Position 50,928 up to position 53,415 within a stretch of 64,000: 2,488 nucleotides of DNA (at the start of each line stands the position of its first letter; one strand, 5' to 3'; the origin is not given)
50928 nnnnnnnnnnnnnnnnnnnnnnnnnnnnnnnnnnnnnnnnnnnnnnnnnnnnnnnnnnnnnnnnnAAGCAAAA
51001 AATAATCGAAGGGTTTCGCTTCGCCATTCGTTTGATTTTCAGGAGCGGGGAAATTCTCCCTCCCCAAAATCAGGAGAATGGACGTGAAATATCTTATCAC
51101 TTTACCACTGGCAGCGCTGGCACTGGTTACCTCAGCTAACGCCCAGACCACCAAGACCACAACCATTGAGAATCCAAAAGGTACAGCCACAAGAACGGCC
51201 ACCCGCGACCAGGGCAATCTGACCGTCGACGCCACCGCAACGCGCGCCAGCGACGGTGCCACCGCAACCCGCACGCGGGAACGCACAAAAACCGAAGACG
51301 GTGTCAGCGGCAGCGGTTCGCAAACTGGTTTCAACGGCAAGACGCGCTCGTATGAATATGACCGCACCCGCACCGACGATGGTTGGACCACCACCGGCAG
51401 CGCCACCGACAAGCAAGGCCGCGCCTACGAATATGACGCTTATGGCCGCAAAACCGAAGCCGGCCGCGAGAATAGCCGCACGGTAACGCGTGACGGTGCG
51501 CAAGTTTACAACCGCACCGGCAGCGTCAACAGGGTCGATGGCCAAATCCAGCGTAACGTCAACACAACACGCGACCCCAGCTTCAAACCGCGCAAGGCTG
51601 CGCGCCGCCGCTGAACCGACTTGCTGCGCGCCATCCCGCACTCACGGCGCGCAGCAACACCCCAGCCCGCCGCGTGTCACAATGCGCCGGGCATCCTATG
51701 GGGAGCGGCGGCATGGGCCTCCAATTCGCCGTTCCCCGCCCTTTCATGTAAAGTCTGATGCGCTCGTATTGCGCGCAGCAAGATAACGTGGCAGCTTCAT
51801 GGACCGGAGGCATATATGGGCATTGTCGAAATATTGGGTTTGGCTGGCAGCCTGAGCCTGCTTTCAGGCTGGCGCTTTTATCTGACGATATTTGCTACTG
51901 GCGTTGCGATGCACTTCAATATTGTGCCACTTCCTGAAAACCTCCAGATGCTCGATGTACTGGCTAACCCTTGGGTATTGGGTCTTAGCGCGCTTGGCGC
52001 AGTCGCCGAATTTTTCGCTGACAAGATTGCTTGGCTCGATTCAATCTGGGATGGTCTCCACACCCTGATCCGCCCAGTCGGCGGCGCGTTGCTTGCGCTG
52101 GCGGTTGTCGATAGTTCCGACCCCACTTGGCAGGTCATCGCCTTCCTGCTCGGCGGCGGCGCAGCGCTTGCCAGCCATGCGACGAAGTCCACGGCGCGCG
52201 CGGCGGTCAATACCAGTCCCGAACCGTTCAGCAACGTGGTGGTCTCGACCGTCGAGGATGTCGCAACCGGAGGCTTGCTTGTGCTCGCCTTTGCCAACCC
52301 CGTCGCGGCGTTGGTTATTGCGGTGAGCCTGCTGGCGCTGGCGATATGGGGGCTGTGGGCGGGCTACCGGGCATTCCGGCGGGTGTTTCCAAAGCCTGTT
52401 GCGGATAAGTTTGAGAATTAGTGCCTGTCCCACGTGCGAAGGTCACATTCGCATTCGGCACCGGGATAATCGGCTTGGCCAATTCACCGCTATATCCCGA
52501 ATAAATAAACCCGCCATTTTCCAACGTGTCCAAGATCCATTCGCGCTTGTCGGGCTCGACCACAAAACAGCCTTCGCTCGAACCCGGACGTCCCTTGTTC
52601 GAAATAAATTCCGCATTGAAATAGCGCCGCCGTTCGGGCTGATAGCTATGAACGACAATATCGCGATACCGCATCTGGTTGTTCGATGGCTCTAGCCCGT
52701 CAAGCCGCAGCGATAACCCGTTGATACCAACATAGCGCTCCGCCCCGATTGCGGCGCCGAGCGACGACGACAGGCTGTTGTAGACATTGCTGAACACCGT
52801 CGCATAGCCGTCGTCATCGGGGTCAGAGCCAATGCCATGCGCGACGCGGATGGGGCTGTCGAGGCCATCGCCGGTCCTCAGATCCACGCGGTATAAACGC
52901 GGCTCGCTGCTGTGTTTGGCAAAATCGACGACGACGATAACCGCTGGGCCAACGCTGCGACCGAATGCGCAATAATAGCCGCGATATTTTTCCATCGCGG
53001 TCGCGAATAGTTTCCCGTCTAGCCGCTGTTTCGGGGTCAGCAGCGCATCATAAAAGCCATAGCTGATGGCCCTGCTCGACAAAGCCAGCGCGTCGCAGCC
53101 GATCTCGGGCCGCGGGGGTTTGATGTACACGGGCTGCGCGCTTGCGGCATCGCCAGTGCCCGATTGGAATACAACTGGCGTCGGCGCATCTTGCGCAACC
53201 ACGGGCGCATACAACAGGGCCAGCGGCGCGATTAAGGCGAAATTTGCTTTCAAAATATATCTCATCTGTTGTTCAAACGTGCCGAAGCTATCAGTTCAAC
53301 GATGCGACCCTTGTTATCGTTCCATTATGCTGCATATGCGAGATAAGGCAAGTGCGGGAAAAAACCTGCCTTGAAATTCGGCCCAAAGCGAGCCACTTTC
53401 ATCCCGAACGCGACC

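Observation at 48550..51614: Self-contained ECF regulon defined by a promoter repeated three times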

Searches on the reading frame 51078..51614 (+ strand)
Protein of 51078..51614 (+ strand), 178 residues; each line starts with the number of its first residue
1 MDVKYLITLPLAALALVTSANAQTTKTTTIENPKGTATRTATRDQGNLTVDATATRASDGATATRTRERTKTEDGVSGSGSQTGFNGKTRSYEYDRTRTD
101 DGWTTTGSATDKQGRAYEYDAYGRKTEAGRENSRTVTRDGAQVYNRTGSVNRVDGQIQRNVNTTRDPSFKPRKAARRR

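Call 3: search_protein_families(library=pfam, proteins=[window:51078-51614:+], max_evalue=0.1)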
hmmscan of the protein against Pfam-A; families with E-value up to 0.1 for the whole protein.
window:51078-51614:+ (178 aa): 1 family
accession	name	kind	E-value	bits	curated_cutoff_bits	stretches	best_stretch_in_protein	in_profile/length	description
PF19079.5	CFSR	-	0.072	13.8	27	1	20-44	13-37/49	Collagen-flanked surface repeat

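Call 4: search_protein_families(library=ncbifam, proteins=[window:51078-51614:+], max_evalue=0.1)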
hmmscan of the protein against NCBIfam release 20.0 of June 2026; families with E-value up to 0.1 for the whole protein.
window:51078-51614:+ (178 aa): 1 family
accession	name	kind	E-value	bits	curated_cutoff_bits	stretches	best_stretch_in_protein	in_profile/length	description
TIGR04203.1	RPT_S_cricet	repeat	0.0036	17.5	60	0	17-44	6-33/38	TIGR04203-type repeat-containing surface protein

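Call 33: find_homologous_proteins(query=window:51078-51614:+, max_evalue=0.001)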
Query window:51078-51614:+ (178 aa): 49 proteins with E <= 0.001 among 6231 candidates.
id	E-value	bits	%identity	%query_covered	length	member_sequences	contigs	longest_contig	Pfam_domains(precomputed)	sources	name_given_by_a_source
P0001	6.5e-89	314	88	99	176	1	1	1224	-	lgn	-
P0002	5.2e-80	285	81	98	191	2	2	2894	-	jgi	jgi:hypothetical protein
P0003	1.2e-78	281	77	97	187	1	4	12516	-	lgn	-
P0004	1.5e-78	280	78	85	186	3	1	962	-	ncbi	-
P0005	5.3e-77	275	78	97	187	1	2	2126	-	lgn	-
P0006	1.5e-72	261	74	97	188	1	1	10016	-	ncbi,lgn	-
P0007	1.0e-69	252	71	97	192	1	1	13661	-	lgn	-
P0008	6.0e-62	226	73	98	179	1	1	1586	-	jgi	jgi:hypothetical protein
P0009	6.6e-56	207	60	100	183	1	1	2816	-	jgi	jgi:hypothetical protein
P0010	2.0e-55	205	62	100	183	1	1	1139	-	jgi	jgi:hypothetical protein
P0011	2.5e-45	172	69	63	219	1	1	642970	-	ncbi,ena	-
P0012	6.2e-34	135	49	97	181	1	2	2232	-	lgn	-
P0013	1.2e-33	135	45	92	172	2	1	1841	-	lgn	-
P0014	1.1e-32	131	48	97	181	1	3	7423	-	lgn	-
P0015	1.4e-32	131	48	92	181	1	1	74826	-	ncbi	-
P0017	6.6e-31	126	47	99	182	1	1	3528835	-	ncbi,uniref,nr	ncbi:nucleoside 2-deoxyribosyltransferase [Sphingomonas sp. SUN039]|uniref:nucleoside 2-deoxyribosyl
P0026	9.0e-29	119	42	100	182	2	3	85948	-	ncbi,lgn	-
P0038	6.7e-25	106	43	94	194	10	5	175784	-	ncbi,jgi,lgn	jgi:hypothetical protein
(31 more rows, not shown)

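Call 34: find_encoding_contigs(protein=P0017, flank=5000, max_places=2)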
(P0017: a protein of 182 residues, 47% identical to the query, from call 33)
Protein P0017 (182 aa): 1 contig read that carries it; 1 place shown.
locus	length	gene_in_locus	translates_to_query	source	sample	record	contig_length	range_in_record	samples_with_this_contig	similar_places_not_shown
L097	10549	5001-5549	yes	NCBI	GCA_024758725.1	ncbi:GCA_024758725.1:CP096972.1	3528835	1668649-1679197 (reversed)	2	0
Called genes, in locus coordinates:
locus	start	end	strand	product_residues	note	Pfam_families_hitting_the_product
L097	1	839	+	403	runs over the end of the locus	PF01266:DAO (faint), PF01494:FAD_binding_3 (faint), PF04820:Trp_halogenase (faint), PF07992:Pyr_redox_2 (faint), PF12831:FAD_oxidored (weak), PF13450:NAD_binding_8 (weak), PF05834:Lycopene_cycl (weak)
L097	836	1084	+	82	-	-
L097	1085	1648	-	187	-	PF00034:Cytochrom_C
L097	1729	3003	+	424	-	PF11902:DUF3422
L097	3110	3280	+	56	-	-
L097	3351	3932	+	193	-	PF04542:Sigma70_r2, PF08281:Sigma70_r4_2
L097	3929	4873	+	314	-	-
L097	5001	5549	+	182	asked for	-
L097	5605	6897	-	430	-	PF05977:MFS_3 (weak), PF07690:MFS_1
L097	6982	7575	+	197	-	PF01066:CDP-OH_P_transf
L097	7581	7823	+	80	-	PF02597:ThiS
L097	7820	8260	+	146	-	PF02391:MoaE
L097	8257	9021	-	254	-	PF01925:TauE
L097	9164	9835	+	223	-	PF25087:GMPPB_C (faint), PF00132:Hexapep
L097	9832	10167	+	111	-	PF10984:DUF2794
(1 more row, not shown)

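Call 35: find_encoding_contigs(protein=P0038, flank=5000, max_places=2)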
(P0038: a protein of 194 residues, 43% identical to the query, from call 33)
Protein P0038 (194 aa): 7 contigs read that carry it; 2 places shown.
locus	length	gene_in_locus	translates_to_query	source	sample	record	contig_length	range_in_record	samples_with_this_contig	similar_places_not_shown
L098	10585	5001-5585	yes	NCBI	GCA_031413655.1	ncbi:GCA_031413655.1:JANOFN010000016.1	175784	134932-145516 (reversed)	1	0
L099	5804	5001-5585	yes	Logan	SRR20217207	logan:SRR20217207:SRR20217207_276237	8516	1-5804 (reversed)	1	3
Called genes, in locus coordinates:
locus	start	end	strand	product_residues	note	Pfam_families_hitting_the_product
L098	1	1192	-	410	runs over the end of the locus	PF01029:NusB, PF01189:Methyltr_RsmB-F, PF13649:Methyltransf_25 (faint)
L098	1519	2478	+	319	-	-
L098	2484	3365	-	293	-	PF03797:Autotransporter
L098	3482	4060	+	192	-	PF04542:Sigma70_r2, PF08281:Sigma70_r4_2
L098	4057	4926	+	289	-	-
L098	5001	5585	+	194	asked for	-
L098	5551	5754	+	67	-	-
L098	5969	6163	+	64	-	PF00584:SecE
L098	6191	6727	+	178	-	PF02357:NusG, PF00467:KOW (weak)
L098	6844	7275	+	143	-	PF03946:Ribosomal_L11_N, PF00298:Ribosomal_L11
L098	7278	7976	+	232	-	PF00687:Ribosomal_L1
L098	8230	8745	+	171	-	PF00466:Ribosomal_L10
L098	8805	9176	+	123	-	PF16320:Ribosomal_L12_N, PF00542:Ribosomal_L12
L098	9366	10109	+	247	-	-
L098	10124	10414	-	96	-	-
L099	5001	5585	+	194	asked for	-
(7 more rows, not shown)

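Call 36: find_encoding_contigs(protein=P0026, flank=5000, max_places=2)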
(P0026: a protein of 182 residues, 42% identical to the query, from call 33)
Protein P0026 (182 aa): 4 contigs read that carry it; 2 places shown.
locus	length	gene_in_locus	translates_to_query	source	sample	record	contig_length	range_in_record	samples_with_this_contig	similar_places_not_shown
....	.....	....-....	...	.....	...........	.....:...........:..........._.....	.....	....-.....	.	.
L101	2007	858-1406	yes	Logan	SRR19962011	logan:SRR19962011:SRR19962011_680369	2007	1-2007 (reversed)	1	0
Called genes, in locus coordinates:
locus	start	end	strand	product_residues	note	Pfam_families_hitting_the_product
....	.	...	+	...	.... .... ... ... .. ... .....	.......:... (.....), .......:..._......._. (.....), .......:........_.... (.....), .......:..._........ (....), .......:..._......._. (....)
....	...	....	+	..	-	-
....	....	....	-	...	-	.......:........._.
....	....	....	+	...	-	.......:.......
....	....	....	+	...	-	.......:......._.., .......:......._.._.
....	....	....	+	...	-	-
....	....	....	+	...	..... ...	-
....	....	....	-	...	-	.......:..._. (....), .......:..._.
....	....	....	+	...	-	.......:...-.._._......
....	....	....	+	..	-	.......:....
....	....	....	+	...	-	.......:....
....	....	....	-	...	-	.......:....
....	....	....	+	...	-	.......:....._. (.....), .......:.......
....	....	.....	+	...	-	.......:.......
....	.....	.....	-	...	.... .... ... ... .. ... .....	-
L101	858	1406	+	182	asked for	-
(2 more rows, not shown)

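Call 50: predict_structure(alignment_id=A1)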
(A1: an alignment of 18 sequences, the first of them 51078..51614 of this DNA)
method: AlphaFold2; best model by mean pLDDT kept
length: 178 residues; sequences in the alignment: 18
mean_pLDDT: 87.6   pTM: 0.71
mean pLDDT of the five models: 87.6, 87.5, 87.0, 86.7, 86.8
residues with pLDDT >= 90: 134; 70-90: 16; 50-70: 15; < 50: 13
segments of 3 or more residues with pLDDT < 50: 1-3, 15-20, 176-178
pLDDT, mean of each block of 10 residues (from residue 1): 49 49 89 96 93 97 97 95 96 96 96 95 94 96 96 91 91 56
secondary structure, 60 per line:
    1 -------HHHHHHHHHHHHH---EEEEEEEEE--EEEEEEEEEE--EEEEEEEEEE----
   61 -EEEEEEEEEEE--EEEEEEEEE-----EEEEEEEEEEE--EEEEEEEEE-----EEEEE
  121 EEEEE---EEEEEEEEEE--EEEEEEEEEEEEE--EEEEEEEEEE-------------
elements in order: H8-20 E24-32 E35-44 E47-56 E62-72 E75-83 E89-99 E102-110 E116-125 E129-138 E141-153 E156-165

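Call 54: fold_search(model_id=the predicted structure, library=pdb)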
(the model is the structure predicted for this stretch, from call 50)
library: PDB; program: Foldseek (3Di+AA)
matches with E <= 10: 636; with E <= 0.001: 0
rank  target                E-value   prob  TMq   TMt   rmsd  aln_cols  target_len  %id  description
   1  1prn                  1.2e-01  1.00  0.58  0.37   4.7       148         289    8  REFINED STRUCTURE OF PORIN FROM RHODOPSEUDOMONAS BLASTICA AND COMPARISON WITH THE PORIN FROM RHODOBACTER CAPSULATUS (released 1994-10-15)
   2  5prn                  1.3e-01  1.00  0.59  0.38   4.7       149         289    8  E1M, Y96W, S119W MUTANT OF RH. BLASTICA PORIN (released 1998-08-12)
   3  8uzl_C                1.3e-01  0.99  0.34  0.41  11.4       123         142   10  Designed Transmembrane beta-barrel- TMB10_163 (released 2024-07-17)
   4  4n74                  1.3e-01  0.66  0.26  0.16  20.2       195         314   10  Crystal Structure of Outer Membrane Protein TamA beta-barrel Domain in E.coli (released 2014-10-15)
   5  8zmz                  1.5e-01  0.28  0.19  0.07  19.1       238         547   10  Cryo-EM structure of R-eLACCO2 in the lactate-bound state (released 2025-10-29)
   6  4c00                  1.7e-01  0.69  0.26  0.10  18.3       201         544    9  Crystal structure of TamA from E. coli (released 2013-09-25)
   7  4i2y_A                1.9e-01  0.21  0.17  0.09  18.9       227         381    8  Crystal Structure of the genetically encoded calcium indicator RGECO1 (released 2013-07-24)
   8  4i2y_B                2.2e-01  0.20  0.17  0.09  18.9       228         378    8  Crystal Structure of the genetically encoded calcium indicator RGECO1 (released 2013-07-24)
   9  8uzl_B                2.5e-01  0.95  0.34  0.41  13.4       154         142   10  Designed Transmembrane beta-barrel- TMB10_163 (released 2024-07-17)
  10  7lqo                  2.7e-01  0.20  0.19  0.15  18.9       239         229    9  Crystal structure of a genetically encoded red fluorescent peroxynitrite biosensor, pnRFP (released 2022-03-16)
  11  7prn                  2.9e-01  1.00  0.58  0.37   4.7       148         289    8  E1M, D97A, E99A MUTANT OF RH. BLASTICA PORIN (released 1998-08-12)
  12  8bk2_B                2.9e-01  0.25  0.18  0.18  18.7       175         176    7  X-ray structure of meningococcal factor H binding protein variant 2 in complex with a specific and bactericidal human  (released 2023-11-22)
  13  3prn                  3.1e-01  1.00  0.59  0.38   4.6       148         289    8  E1M, A104W MUTANT OF RH. BLASTICA PORIN (released 1998-08-12)
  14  1bh3                  3.1e-01  1.00  0.57  0.37   4.7       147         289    8  E1M, A116K MUTANT OF RH. BLASTICA PORIN (released 1998-08-12)
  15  7lug                  3.3e-01  0.18  0.19  0.16  18.8       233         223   10  Crystal structure of the pnRFP B30Y mutant (released 2022-03-16)
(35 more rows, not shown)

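Call 96: search_protein_representatives(alignment_id=A1)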
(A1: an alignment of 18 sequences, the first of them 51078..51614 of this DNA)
Query: 18 sequences, 182 profile positions. Proteins with E-value up to 0.001 (for the whole library): 174; up to 1e-10: 73; up to 1e-30: 41. The best 150 are listed.
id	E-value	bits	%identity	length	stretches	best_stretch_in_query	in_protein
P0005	6.2e-68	244.4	-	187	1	1-180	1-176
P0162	7.3e-66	237.7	-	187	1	1-181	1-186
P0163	8.0e-61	221.3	-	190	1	1-178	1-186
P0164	8.2e-58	211.5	-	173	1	1-169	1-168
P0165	6.9e-54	198.7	-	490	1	1-176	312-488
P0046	2.6e-53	196.8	-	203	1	1-181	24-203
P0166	1.3e-51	191.3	-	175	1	1-175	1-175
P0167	6.5e-50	185.7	-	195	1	1-177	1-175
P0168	5.9e-49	182.6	-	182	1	1-181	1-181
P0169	6.7e-49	182.4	-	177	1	1-175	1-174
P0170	1.2e-48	181.6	-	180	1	1-181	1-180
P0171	5.5e-48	179.4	-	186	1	1-181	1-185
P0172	9.5e-48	178.7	-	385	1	9-180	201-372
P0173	1.1e-45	171.9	-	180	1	5-181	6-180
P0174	6.0e-45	169.5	-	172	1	1-169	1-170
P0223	1.5e-16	77.0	-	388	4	40-181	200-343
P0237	1.7e-09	54.0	-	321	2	40-158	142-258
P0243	6.7e-09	52.1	-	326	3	61-120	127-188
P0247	1.6e-08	50.8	-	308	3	7-142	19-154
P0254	1.0e-07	48.2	-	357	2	36-147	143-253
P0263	7.5e-07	45.4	-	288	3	37-131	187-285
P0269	1.5e-06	44.4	-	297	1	60-177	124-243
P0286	1.6e-05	41.1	-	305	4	15-161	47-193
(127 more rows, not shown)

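Call 97: search_protein_families(library=pfam, proteins=[P0165, P0172, P0223, P0237, P0243, P0247, P0254, P0263, P0269, P0286], max_evalue=0.01)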
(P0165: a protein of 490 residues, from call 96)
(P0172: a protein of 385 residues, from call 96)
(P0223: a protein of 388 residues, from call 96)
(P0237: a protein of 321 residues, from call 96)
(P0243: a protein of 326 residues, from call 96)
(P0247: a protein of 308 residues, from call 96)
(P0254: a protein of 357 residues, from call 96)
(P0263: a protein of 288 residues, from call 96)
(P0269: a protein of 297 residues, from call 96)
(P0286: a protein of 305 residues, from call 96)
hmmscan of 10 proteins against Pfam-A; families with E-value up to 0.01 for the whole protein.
P0165 (490 aa): 0 families

P0172 (385 aa): 0 families

P0223 (388 aa): 1 family
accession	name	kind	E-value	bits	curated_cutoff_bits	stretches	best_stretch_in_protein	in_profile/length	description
PF14534.12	DUF4440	-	0.00011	23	25.2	0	285-353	17-81/107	Domain of unknown function (DUF4440)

P0237 (321 aa): 0 families

P0243 (326 aa): 0 families

P0247 (308 aa): 0 families

P0254 (357 aa): 0 families

P0263 (288 aa): 0 families

P0269 (297 aa): 0 families

P0286 (305 aa): 0 families

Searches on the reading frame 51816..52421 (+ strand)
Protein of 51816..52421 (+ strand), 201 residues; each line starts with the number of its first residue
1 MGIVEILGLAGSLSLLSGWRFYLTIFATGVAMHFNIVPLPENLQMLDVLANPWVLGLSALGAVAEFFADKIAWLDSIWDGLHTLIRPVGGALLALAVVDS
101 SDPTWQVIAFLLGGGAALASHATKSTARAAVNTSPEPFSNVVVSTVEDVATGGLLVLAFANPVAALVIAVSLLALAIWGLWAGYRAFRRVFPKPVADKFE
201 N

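Call 3: search_protein_families(library=pfam, proteins=[window:51816-52421:+], max_evalue=0.1)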
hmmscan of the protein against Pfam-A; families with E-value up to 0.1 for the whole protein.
window:51816-52421:+ (201 aa): 2 families
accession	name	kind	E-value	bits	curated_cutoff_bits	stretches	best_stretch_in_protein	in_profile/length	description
PF13548.11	DUF4126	-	4.7e-52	176.7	27.5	1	8-180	2-173/175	Domain of unknown function (DUF4126)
PF16013.10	DUF4781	-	0.1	11.9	27.9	0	138-190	89-141/310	Domain of unknown function (DUF4781)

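Call 4: search_protein_families(library=ncbifam, proteins=[window:51816-52421:+], max_evalue=0.1)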
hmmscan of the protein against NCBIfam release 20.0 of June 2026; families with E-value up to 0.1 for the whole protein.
window:51816-52421:+ (201 aa): 0 families

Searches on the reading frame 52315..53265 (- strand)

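Call 3: search_protein_families(library=pfam, proteins=[window:52315-53265:-], max_evalue=0.1)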
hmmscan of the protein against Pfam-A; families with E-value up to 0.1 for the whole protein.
window:52315-53265:- (316 aa): 1 family
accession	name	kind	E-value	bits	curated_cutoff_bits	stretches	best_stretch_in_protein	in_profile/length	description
PF13645.11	YkuD_2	-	9.9e-34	116.6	27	1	82-255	5-167/169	L,D-transpeptidase catalytic domain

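Call 4: search_protein_families(library=ncbifam, proteins=[window:52315-53265:-], max_evalue=0.1)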
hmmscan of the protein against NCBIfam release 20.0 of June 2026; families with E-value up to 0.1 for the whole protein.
window:52315-53265:- (316 aa): 0 families
